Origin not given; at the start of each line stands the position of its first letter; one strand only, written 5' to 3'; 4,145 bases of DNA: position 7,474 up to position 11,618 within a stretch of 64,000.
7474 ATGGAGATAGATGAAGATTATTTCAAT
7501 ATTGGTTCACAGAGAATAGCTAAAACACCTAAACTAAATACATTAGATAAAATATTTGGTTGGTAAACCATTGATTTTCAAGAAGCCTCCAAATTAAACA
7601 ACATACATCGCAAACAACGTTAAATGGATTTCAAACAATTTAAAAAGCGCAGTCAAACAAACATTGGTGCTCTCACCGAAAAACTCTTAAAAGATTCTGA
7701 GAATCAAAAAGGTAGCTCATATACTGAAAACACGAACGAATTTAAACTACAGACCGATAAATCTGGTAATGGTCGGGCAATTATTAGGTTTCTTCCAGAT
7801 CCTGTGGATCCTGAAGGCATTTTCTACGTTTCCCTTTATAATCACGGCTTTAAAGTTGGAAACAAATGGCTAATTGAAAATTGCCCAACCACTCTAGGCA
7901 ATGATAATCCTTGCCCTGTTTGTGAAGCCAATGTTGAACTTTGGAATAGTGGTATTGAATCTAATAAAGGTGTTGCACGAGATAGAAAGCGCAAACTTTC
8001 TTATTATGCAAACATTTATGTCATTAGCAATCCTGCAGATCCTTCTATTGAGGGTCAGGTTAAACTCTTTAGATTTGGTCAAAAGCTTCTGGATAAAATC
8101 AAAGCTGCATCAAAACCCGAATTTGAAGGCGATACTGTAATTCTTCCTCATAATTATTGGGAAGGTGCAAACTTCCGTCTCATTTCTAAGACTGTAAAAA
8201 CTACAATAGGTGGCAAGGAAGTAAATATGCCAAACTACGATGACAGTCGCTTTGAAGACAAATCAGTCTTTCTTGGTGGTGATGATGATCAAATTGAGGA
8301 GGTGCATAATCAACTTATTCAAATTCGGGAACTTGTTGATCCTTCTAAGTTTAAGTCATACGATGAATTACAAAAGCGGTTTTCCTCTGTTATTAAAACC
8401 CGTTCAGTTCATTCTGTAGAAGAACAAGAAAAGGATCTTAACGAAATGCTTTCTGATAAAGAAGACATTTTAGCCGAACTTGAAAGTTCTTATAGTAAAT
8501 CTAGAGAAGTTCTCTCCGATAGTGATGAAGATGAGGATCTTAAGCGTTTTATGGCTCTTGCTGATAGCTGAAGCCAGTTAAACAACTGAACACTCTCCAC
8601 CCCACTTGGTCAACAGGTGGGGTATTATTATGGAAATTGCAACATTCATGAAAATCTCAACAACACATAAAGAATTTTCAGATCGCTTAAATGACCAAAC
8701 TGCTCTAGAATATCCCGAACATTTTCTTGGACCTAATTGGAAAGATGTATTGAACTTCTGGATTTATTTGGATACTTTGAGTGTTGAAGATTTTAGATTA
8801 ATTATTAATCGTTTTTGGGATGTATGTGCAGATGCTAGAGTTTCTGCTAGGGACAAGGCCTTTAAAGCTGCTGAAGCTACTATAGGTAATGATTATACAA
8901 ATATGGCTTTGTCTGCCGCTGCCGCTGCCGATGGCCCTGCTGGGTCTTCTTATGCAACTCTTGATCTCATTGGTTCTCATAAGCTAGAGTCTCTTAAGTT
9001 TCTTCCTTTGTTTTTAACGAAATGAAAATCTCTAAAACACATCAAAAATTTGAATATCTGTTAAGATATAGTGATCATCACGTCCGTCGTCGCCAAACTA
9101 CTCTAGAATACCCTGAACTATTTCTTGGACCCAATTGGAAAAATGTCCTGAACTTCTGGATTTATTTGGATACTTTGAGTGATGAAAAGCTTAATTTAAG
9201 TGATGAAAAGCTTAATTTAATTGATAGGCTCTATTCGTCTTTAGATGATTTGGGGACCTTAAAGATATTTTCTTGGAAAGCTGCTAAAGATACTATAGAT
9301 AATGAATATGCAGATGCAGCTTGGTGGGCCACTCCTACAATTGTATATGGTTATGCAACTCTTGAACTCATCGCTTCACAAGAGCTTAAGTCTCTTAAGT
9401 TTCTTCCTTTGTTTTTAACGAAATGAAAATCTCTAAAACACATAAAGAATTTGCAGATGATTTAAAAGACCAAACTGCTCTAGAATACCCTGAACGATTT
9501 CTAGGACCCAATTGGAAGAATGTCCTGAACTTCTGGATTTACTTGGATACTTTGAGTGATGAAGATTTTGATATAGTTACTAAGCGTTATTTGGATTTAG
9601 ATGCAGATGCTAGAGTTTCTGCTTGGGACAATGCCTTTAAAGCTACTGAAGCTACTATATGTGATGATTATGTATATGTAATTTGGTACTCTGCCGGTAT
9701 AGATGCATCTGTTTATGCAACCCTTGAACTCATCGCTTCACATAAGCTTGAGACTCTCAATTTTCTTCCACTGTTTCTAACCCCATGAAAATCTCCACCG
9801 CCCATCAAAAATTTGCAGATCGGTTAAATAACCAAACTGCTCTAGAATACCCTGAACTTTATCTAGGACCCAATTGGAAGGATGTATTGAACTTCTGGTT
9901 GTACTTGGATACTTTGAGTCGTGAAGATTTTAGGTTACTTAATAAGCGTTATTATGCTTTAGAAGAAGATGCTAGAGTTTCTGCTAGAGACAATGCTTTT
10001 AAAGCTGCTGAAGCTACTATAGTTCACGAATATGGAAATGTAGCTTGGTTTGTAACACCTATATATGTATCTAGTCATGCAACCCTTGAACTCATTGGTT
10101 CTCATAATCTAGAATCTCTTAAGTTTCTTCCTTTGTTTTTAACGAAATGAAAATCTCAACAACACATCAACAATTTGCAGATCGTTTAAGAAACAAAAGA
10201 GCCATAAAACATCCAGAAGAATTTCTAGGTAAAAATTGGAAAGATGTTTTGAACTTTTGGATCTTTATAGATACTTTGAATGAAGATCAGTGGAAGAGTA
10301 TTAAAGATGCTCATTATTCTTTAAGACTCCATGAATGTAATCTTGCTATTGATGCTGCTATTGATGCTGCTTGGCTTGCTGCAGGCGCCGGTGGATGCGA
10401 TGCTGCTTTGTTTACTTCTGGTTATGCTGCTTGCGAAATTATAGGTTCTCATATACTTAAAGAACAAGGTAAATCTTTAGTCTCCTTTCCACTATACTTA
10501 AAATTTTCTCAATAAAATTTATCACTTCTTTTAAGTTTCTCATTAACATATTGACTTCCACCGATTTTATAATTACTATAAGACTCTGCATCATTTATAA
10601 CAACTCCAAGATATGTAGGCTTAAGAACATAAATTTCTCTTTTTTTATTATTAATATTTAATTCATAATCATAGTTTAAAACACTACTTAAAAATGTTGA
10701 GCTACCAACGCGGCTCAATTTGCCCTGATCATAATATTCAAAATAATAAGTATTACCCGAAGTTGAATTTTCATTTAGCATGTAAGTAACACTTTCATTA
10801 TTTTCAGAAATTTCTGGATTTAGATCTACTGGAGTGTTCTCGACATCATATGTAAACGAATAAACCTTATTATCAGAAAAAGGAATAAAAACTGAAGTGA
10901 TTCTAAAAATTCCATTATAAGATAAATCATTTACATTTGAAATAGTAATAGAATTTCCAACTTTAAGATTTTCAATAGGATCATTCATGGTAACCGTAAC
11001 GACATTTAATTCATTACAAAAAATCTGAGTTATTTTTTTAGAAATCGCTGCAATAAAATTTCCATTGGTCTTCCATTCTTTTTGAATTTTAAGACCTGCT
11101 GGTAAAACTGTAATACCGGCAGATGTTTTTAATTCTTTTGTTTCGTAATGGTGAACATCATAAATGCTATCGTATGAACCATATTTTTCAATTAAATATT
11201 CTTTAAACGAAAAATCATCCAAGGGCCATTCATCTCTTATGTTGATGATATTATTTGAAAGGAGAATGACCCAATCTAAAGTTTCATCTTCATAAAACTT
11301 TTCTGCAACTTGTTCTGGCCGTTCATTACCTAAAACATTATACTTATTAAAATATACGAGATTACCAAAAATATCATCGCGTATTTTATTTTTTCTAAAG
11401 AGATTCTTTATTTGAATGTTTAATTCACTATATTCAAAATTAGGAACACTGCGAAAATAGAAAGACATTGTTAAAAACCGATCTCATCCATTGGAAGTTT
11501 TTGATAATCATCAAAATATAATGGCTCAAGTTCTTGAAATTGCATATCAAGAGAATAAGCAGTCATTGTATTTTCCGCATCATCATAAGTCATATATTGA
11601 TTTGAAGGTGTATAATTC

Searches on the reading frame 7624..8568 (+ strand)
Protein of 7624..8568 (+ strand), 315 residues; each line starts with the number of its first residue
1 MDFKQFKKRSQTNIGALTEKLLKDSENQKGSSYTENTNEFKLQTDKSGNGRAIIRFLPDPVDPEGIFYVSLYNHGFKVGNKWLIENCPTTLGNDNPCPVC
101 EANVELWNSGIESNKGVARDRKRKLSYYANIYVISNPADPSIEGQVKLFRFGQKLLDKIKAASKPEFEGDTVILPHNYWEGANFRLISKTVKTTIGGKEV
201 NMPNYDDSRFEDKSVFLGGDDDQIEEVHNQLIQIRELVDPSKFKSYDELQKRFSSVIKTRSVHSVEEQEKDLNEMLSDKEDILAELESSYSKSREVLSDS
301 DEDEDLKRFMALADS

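Call 80: search_dna_similar(query=window:7624-8568:+, collection=phages, mode=protein, max_evalue=1e-20, max_rows=12)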
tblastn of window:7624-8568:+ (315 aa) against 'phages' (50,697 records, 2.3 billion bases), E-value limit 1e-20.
Records with a match: 2303; places in all: 2303; records where one place covers at least 80% of the query: 1849.
Best place of each record, by identity: <60% 2303.
By first word of the organism name: Escherichia 632; Synechococcus 378; Klebsiella 317; Salmonella 188; Shigella 85; Aeromonas 77; Acinetobacter 70; Cyanophage 61; Vibrio 61; Enterobacter 59; and 46 more.
By host as written in the record: - 377; Escherichia coli 268; Synechococcus 107; Klebsiella pneumoniae 104; Synechococcus sp. 38; Escherichia coli O157:H7 34; Salmonella enterica 29; Synechococcus sp. WH7803 28; and 494 more.
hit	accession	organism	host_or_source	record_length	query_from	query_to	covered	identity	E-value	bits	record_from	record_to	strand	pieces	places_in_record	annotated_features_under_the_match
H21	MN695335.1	Synechococcus phage B23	Synechoccus sp.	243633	1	294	93%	50.3%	2e-91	303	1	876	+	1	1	single-stranded DNA-binding protein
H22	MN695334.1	Synechococcus phage B3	Synechoccus sp.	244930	1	294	93%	50.3%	2e-91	303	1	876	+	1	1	single-stranded DNA-binding protein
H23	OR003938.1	Synechococcus phage DSL-LC03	Synechococcus sp.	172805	1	284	90%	44.1%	6e-69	238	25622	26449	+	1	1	single-stranded DNA-binding protein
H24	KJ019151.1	Synechococcus phage ACG-2014f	-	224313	1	292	93%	42.4%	7e-59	209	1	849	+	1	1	ssDNA binding protein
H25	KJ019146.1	Synechococcus phage ACG-2014f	-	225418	1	292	93%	42.4%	7e-59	209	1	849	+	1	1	ssDNA binding protein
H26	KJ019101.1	Synechococcus phage ACG-2014f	-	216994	1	289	92%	42.8%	9e-57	203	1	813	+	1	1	ssDNA binding protein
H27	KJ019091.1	Synechococcus phage ACG-2014f_Syn7803US26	-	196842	1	292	93%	42.1%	8e-59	209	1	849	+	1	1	ssDNA binding protein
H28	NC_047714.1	Synechococcus phage ACG-2014f_Syn7803US26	-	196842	1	292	93%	42.1%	8e-59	209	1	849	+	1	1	single strand DNA binding protein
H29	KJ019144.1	Synechococcus phage ACG-2014f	-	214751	1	292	93%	42.1%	8e-59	209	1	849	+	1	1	ssDNA binding protein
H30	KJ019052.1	Synechococcus phage ACG-2014f_Syn7803C7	-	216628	1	292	93%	42.1%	8e-59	209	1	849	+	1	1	ssDNA binding protein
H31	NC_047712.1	Synechococcus phage ACG-2014f_Syn7803C7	-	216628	1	292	93%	42.1%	8e-59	209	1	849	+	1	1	single strand DNA binding protein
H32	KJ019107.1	Synechococcus phage ACG-2014f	-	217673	1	292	93%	42.1%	8e-59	209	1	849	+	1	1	ssDNA binding protein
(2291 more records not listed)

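Call 81: get_annotated_region(hit=H22, flank=5000)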
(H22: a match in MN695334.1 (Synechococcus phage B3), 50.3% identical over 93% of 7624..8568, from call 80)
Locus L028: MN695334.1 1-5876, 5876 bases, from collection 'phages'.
description: Synechococcus phage B3, complete genome.
organism: Synechococcus phage B3 (NCBI taxid 2674978)
taxonomy: Viruses; Duplodnaviria; Heunggongvirae; Uroviricota; Caudoviricetes; Kyanoviridae
host: Synechoccus sp.; source: -; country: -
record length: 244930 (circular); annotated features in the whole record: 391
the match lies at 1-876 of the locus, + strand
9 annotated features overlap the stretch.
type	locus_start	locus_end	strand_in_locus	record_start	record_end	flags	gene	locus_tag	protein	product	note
CDS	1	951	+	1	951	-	-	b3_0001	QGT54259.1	single-stranded DNA-binding protein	gp1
CDS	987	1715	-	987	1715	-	-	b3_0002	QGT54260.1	hypothetical protein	gp2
CDS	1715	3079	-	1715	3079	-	-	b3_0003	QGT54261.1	hypothetical protein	gp3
CDS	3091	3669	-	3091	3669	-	-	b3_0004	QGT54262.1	hypothetical protein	gp4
CDS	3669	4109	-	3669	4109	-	-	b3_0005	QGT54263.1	head completion protein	gp5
CDS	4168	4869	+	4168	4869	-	-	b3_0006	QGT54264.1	hypothetical protein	gp6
CDS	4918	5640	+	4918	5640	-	-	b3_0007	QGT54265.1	baseplate assembly chaperone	gp7; baseplate assembly chaperone (T4-like gp26)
CDS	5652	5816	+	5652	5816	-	-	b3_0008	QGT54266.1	hypothetical protein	gp8; gp51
CDS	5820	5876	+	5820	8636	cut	-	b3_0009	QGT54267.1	hypothetical protein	gp9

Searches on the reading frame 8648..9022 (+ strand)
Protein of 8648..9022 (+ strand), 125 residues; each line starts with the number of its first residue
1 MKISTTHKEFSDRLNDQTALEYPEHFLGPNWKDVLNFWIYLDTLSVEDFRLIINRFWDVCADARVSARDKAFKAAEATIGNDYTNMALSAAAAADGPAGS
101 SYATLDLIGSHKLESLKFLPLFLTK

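Call 13: find_homologous_proteins(query=A1, max_evalue=0.001)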
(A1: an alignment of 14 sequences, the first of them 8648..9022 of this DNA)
Query A1 (14 sequences) (125 aa, profile of the alignment): 349 proteins with E <= 0.001 among 3280 candidates; the best 120 are listed.
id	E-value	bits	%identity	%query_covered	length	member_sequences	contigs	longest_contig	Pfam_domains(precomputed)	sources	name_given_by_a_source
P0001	3.0e-52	194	54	98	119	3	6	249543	-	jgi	jgi:hypothetical protein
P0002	3.9e-52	194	58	98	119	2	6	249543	-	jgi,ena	jgi:hypothetical protein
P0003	6.8e-51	190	52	92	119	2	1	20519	-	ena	-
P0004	6.9e-51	190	60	98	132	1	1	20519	-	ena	-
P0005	1.0e-50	189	69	99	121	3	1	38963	-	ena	-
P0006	5.0e-50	187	59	98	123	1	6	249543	-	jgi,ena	jgi:hypothetical protein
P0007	5.4e-50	187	68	100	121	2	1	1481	-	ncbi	-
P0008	5.8e-50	187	58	98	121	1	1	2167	-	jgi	-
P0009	6.0e-50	186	58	98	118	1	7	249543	-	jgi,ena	jgi:hypothetical protein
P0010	7.3e-50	186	58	100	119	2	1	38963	-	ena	-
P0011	9.3e-50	186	66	100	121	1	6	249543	-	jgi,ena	jgi:hypothetical protein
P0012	9.7e-50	186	68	99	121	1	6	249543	-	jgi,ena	jgi:hypothetical protein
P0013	4.0e-49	184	54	92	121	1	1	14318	-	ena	-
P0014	6.1e-49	183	62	98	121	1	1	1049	-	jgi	-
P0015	1.1e-48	182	100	100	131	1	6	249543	-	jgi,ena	jgi:hypothetical protein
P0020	1.4e-47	179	57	98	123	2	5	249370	-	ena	-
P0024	2.3e-46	175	56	98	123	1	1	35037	-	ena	-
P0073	9.0e-33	131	49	98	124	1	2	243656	-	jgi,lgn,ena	jgi:hypothetical protein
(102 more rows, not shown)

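Call 16: find_encoding_contigs(protein=P0073, flank=10000, max_places=4)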
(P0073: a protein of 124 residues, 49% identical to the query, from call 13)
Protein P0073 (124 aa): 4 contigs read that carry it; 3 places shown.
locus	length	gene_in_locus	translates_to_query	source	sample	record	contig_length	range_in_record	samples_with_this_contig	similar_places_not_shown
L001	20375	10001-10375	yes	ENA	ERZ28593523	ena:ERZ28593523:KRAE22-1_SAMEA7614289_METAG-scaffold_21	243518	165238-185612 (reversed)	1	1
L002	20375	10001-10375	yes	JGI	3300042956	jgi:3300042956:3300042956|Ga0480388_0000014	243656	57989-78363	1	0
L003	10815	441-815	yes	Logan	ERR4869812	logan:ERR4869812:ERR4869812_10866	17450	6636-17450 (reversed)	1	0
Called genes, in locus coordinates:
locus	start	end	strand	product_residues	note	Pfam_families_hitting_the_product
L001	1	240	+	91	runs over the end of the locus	-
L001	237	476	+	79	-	-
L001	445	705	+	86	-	-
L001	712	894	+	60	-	-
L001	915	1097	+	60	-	-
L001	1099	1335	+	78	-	PF00462:Glutaredoxin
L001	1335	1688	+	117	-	-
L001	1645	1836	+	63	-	-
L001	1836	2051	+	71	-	-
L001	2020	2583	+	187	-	PF20025:DUF6433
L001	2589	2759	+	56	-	-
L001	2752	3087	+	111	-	PF02675:AdoMet_dc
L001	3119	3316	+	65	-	-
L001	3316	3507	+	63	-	PF23856:DUF7219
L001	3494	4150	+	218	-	PF02511:Thy1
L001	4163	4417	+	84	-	-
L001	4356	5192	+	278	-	PF02562:PhoH, PF00580:UvrD-helicase (faint), PF13245:AAA_19 (faint), PF13604:AAA_30 (faint)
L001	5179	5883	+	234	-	PF12705:PDDEXK_1 (weak)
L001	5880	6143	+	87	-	PF16805:Trans_coact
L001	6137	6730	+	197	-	PF08993:T4_Gp59_N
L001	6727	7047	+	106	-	PF08855:DUF1825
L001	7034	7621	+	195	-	-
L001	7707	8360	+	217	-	PF01555:N6_N4_Mtase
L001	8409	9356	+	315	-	PF08804:gp32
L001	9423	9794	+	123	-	-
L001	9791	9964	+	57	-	-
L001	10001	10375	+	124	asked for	-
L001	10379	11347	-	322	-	PF11246:Phage_gp53 (weak)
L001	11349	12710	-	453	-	-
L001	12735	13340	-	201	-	-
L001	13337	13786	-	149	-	PF08722:Tn7_TnsA-like_N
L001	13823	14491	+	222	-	PF23849:Phage_TTP_2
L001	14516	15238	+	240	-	PF12322:T4_baseplate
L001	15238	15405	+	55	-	-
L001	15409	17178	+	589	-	-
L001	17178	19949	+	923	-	PF07498:Rho_N (weak), PF01551:Peptidase_M23 (weak)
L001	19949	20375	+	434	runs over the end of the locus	-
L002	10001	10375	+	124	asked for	-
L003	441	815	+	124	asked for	-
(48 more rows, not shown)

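Call 18: find_encoding_contigs(protein=P0020, flank=10000, max_places=6)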
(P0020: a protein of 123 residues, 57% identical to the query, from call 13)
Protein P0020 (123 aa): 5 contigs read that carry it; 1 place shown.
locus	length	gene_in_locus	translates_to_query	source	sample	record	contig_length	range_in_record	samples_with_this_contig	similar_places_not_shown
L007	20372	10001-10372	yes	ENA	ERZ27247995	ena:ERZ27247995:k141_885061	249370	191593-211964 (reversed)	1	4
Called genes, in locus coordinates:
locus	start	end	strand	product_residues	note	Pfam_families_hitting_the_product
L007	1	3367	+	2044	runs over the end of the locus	-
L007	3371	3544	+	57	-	-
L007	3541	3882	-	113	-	-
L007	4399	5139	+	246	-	PF14243:R2K_3, PF18299:R2K_2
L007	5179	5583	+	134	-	-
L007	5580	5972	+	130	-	-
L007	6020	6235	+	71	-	-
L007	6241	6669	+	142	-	-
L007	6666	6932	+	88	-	-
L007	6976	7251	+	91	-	-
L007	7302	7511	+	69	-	-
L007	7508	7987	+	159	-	-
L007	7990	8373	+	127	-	-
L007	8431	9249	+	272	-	-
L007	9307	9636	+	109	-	-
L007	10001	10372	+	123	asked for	-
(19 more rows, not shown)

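Call 19: find_related_loci(query=A1, collection=viral_contigs, flank=10000)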
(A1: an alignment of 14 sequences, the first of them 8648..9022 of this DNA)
Query A1 (125 aa) in viral_contigs; peptide patterns used: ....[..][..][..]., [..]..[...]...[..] (x = any residue, [..] = any of these).
27 stretches matched a pattern; 10 encode a relative of the query (tblastn E <= 1e-3); 10 distinct loci.
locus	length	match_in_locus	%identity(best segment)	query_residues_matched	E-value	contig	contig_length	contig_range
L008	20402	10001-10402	64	1-123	4e-48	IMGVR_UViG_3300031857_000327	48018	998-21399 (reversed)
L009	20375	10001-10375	62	1-123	1e-45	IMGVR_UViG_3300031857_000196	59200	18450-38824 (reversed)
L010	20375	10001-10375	62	1-123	1e-45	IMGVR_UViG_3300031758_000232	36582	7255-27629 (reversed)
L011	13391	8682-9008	53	1-115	5e-34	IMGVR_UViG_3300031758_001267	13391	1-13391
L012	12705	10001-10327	53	1-115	5e-34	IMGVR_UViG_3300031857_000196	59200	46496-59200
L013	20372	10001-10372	56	1-124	4e-33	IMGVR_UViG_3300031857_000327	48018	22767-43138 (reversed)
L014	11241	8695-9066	56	1-124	4e-33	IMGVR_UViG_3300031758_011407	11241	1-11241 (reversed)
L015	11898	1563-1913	51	1-123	3e-32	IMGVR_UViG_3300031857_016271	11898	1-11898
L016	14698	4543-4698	79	1-52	2e-25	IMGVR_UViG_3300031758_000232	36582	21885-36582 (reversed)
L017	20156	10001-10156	79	1-52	2e-25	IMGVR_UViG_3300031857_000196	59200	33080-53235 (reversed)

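Call 35: find_encoding_contigs(protein=P0004, flank=10000, max_places=3)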
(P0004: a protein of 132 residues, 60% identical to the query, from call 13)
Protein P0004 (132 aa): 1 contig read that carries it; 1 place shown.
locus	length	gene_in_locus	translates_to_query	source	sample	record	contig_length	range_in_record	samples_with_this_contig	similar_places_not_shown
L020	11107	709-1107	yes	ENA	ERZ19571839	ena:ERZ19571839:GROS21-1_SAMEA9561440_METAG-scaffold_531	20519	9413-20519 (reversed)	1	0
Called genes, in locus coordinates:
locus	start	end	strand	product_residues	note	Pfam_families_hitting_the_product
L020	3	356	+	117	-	?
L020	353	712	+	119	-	-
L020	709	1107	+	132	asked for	-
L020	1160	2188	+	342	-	PF01467:CTP_transf_like, PF00293:NUDIX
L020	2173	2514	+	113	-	-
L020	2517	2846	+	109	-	-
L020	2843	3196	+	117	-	-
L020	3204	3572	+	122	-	-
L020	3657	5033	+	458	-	PF18127:NAMPT_N, PF04095:NAPRTase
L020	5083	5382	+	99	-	-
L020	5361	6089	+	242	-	-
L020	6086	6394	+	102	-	-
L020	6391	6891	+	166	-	-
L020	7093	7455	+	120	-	-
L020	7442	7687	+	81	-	-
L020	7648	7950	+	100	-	-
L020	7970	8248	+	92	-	-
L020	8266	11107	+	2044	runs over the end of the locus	-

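Call 36: find_encoding_contigs(protein=P0010, flank=10000, max_places=3)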
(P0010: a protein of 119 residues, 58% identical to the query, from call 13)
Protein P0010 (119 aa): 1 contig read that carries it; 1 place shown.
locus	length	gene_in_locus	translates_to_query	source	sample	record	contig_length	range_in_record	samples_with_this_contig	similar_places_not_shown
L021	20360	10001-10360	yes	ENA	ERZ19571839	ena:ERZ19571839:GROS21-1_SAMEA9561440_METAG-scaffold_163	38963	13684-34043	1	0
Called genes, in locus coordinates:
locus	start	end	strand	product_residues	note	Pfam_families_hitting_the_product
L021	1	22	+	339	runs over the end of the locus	PF00004:AAA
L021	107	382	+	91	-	-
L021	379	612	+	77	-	-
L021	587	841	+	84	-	-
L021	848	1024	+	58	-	-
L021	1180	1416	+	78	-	PF00462:Glutaredoxin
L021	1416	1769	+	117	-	-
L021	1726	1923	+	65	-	-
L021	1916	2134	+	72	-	-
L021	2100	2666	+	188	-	PF20025:DUF6433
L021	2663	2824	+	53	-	-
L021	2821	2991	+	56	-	-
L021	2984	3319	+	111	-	PF02675:AdoMet_dc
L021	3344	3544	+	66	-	-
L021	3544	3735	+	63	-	PF23856:DUF7219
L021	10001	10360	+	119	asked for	-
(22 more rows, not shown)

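Call 37: find_encoding_contigs(protein=P0024, flank=10000, max_places=3)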
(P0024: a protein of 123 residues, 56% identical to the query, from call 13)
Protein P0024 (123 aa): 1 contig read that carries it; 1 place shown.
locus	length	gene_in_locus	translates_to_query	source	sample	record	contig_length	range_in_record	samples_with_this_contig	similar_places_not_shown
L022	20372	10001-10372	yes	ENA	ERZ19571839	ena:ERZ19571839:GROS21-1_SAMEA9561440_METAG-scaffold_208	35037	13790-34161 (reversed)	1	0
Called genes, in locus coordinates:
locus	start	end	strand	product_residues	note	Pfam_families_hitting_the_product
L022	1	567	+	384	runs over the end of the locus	PF00579:tRNA-synt_1b, PF22421:SYY_C-terminal (weak)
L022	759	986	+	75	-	-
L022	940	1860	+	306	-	-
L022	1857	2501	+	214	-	-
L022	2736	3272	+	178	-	PF09414:RNA_ligase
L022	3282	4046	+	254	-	PF01743:PolyA_pol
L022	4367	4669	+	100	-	PF01145:Band_7 (weak)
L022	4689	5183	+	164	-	PF01145:Band_7 (weak)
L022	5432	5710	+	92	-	-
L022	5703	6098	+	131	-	-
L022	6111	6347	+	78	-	-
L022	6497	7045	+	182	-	-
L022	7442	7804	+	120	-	-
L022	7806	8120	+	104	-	-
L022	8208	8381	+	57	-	-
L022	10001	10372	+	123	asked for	-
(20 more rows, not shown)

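Call 76: search_protein_families(library=pfam, proteins=[L001:9791-9961:+, L008:9573-10001:+], max_evalue=0.01)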
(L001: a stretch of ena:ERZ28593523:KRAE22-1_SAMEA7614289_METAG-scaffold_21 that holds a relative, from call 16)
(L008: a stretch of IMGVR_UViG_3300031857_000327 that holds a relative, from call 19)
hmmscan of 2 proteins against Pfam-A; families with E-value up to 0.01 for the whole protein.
L001:9791-9961:+ (57 aa): 0 families

L008:9573-10001:+ (143 aa): 0 families

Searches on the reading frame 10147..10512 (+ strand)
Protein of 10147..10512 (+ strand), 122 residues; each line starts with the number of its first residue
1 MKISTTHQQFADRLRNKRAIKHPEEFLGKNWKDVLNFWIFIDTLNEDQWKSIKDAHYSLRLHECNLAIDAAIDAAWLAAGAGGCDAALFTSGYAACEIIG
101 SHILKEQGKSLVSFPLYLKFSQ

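Call 8: search_protein_families(library=pfam, proteins=[window:10147-10512:+], max_evalue=1)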
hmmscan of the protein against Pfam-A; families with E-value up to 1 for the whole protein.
window:10147-10512:+ (122 aa): 1 family
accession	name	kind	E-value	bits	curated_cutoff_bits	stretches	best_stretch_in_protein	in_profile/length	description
PF21686.3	LigD_Prim-Pol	-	0.25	11.3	27.4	1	7-62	161-215/254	LigD, primase-polymerase domain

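Call 9: search_protein_families(library=phrogs, proteins=[window:10147-10512:+], max_evalue=1)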
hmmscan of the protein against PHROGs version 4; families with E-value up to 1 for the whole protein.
window:10147-10512:+ (122 aa): 2 families
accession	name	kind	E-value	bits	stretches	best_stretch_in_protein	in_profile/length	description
phrog_8332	-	unknown function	0.12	12.8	1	33-97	134-198/248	-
phrog_7994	-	other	0.43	8.8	1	44-85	1079-1120/2175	glycerophosphoryl diester phosphodiesterase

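Call 71: search_protein_families(library=ncbifam, proteins=[window:10147-10512:+], max_evalue=0.1)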
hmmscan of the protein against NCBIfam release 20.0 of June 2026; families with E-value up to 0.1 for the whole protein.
window:10147-10512:+ (122 aa): 0 families

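Call 72: search_protein_families(library=padloc, proteins=[window:10147-10512:+], max_evalue=0.1)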
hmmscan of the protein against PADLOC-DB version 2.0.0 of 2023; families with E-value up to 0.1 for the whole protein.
window:10147-10512:+ (122 aa): 0 families

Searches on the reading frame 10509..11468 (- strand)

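Call 76: search_protein_families(library=pfam, proteins=[window:10509-11468:-], max_evalue=0.01)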
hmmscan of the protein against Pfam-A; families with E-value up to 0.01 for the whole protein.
window:10509-11468:- (319 aa): 2 families
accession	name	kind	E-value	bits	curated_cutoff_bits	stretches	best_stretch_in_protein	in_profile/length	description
PF11246.14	Phage_gp53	-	2.5e-06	27.8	21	1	18-107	23-112/200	Base plate wedge protein 53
PF16190.11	E1_FCCH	-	0.0079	16.7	29.5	0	272-304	33-64/70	Ubiquitin-activating enzyme E1 FCCH domain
